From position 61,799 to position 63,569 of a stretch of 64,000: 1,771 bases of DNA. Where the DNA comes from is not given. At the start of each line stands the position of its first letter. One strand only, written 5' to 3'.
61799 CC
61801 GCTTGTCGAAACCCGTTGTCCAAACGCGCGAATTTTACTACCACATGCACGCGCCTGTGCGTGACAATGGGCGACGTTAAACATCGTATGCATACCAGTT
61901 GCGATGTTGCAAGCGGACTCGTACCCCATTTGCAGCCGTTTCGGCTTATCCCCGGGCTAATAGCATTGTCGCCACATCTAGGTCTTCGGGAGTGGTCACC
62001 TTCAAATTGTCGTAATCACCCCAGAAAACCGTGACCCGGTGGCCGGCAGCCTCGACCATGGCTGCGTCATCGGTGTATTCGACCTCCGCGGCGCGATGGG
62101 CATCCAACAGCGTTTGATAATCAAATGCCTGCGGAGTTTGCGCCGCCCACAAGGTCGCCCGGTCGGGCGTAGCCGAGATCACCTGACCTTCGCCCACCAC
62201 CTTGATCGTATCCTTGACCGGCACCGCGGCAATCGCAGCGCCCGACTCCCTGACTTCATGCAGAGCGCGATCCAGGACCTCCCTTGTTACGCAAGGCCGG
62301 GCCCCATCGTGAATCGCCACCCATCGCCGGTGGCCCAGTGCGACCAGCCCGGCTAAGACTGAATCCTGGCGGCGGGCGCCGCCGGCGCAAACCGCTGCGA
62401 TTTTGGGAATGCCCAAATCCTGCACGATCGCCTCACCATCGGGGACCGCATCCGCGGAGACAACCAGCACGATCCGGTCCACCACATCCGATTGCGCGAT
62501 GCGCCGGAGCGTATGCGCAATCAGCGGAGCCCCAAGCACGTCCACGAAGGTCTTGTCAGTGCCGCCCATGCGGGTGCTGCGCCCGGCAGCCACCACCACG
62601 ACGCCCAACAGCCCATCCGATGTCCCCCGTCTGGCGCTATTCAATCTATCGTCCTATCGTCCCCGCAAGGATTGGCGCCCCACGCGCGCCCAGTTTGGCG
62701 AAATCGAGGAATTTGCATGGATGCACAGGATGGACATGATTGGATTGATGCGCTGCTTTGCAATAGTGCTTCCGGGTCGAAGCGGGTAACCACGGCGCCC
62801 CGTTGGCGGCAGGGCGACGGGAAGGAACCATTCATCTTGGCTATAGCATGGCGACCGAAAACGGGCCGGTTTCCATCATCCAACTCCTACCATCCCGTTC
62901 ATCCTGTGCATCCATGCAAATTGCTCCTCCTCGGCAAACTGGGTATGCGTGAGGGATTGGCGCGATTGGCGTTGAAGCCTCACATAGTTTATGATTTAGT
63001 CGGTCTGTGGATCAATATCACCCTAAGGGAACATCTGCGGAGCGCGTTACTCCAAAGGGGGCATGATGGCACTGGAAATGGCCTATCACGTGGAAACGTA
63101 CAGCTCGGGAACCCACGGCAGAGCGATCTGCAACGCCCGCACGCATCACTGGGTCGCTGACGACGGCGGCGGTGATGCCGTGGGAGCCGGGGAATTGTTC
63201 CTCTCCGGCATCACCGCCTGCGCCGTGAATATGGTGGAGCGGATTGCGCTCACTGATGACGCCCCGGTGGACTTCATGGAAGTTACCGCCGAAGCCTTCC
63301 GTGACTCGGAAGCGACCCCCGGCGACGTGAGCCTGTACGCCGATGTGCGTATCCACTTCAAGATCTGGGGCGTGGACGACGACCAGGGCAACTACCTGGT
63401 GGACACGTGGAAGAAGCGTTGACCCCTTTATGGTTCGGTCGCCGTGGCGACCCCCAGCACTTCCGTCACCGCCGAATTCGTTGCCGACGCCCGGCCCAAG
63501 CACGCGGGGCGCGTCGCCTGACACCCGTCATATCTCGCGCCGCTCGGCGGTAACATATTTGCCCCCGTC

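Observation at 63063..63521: OsmC/Ohr-like protein with TGA at the C-terminal conserved Cys-Pro position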

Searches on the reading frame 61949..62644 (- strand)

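Call 54: search_protein_families(library=ncbifam, proteins=[window:61949-62644:-], max_evalue=0.001)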
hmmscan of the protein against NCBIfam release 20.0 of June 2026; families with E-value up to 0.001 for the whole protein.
window:61949-62644:- (232 aa): 20 families
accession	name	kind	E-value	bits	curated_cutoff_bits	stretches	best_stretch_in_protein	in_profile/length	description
TIGR00453.1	ispD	equivalog_domain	2.6e-64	216.6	181.3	1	15-228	2-218/219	2-C-methyl-D-erythritol 4-phosphate cytidylyltransferase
NF001186.0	PRK00155.2-3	equivalog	7.7e-60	202.1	253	1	15-230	7-223/224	2-C-methyl-D-erythritol 4-phosphate cytidylyltransferase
NF009924.0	PRK13385.1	subfamily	8.9e-46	156.3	342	1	16-229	6-223/230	2-C-methyl-D-erythritol 4-phosphate cytidylyltransferase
NF006899.0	PRK09382.1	equivalog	5.1e-44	151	417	1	14-229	8-220/387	bifunctional 2-C-methyl-D-erythritol 4-phosphate cytidylyltransferase/2-C-methyl-D-erythritol 2,4-cyclodiphosphate synthase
NF001183.0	PRK00155.1-3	subfamily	9.8e-32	110.1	166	1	17-229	6-231/237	D-ribitol-5-phosphate cytidylyltransferase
TIGR02665.1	molyb_mobA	equivalog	1.9e-09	37.8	151.85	1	15-145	3-127/186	molybdenum cofactor guanylyltransferase MobA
TIGR03310.1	matur_MocA_YgfJ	equivalog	4.2e-08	33.4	186.45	1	15-138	2-122/188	molybdenum cofactor cytidylyltransferase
TIGR00454.1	TIGR00454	hypoth_equivalog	3.6e-07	30.2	174.7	1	16-74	4-60/183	TIGR00454 family protein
NF001457.0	PRK00317.1-3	equivalog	1.4e-06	27.9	164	1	15-67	4-55/200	molybdenum cofactor guanylyltransferase MobA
NF003952.0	PRK05450.1-5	subfamily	1.8e-06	27.3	193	1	19-136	9-121/250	3-deoxy-manno-octulosonate cytidylyltransferase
NF041313.1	UDPGP_AglF_Halo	equivalog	1.3e-05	24.8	400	0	15-63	3-54/234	UTP--glucose-1-phosphate uridylyltransferase AglF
NF010933.0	PRK14353.1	equivalog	1.4e-05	23.9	505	1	15-141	8-133/453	bifunctional UDP-N-acetylglucosamine diphosphorylase/glucosamine-1-phosphate N-acetyltransferase GlmU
NF011056.0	PRK14489.1-1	equivalog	2.7e-05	23.5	379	1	15-105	8-88/363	bifunctional molybdenum cofactor guanylyltransferase MobA/molybdopterin-guanine dinucleotide biosynthesis adaptor protein MobB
NF009905.0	PRK13368.1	subfamily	4.4e-05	22.9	255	1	15-135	5-118/243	3-deoxy-manno-octulosonate cytidylyltransferase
TIGR01173.1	glmU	equivalog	5.2e-05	22.3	366.85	1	15-157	3-140/452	bifunctional UDP-N-acetylglucosamine diphosphorylase/glucosamine-1-phosphate N-acetyltransferase GlmU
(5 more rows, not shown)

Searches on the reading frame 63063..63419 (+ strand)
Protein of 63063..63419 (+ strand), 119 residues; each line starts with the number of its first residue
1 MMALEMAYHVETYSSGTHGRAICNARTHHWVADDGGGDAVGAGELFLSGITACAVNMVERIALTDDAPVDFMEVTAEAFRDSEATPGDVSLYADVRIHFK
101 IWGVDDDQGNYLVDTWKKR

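Call 3: search_protein_families(library=pfam, proteins=[window:63063-63419:+], max_evalue=1)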
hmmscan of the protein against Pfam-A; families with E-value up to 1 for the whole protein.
seq(119 aa): 1 family
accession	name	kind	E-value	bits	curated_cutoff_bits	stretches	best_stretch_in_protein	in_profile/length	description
PF02566.24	OsmC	-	4e-05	24.4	27.5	1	35-105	1-67/100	OsmC-like protein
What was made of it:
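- On OsmC/Ohr superfamily (Pfam PF02566): The truncated product scores 24.4 bits over positions 1-67 (call 3).
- Pfam OsmC passes its threshold only with read-through (call 3).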

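Call 23: find_encoding_contigs(protein=window:63063-63419:+, flank=10000, max_places=4)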
Protein seq(119 aa) (119 aa): no gene with exactly this product is on record in the collection.
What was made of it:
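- Tried and rejected: Exact look-up of the window's 119-aa product in the contig index: not on record (call 23).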
